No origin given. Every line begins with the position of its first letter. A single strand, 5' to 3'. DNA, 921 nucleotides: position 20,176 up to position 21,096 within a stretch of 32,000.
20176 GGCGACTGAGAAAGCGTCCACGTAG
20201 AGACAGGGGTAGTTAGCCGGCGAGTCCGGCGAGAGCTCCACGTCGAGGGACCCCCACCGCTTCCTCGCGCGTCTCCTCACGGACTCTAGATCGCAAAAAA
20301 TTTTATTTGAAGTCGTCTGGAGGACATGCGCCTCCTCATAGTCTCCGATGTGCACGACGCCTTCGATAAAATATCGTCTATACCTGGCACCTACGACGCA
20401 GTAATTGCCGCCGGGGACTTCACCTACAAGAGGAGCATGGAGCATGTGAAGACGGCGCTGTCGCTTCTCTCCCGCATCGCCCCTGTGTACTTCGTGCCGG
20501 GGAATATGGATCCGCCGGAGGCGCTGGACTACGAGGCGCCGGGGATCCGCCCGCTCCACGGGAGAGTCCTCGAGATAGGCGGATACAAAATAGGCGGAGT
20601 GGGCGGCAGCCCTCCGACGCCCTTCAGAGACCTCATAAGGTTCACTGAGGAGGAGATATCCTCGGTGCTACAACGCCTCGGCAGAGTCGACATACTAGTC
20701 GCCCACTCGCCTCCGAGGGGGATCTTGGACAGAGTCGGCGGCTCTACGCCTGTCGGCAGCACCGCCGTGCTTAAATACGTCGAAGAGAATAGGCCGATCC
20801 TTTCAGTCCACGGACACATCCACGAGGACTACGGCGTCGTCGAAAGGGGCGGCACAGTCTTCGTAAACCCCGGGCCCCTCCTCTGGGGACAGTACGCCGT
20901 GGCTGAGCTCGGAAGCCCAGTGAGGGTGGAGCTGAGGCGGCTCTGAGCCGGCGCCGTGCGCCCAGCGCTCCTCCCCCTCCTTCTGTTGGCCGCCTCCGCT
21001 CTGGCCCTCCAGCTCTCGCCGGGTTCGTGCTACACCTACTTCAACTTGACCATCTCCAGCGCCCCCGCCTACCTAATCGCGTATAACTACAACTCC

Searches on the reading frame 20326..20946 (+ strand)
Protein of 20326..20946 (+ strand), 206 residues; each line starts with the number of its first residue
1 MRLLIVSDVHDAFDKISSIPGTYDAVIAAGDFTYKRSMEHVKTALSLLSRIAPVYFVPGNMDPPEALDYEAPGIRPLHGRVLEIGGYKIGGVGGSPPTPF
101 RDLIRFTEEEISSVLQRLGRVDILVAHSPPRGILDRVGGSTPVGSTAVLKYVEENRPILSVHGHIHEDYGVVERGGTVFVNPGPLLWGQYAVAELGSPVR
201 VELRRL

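Call 28: search_protein_families(library=pfam, proteins=[window:20326-20946:+], max_evalue=0.001)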
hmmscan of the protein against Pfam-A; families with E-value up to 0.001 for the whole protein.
window:20326-20946:+ (206 aa): 3 families
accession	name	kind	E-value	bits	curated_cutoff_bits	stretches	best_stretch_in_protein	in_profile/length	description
PF12850.12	Metallophos_2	-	7.9e-16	58.9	27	1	1-186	1-136/154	Calcineurin-like phosphoesterase superfamily domain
PF00149.33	Metallophos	-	3.6e-13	50.8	21.5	1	1-167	1-190/191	Calcineurin-like phosphoesterase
PF14582.11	Metallophos_3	-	4.8e-10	39.7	28.2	1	52-196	90-250/259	Metallophosphoesterase, calcineurin superfamily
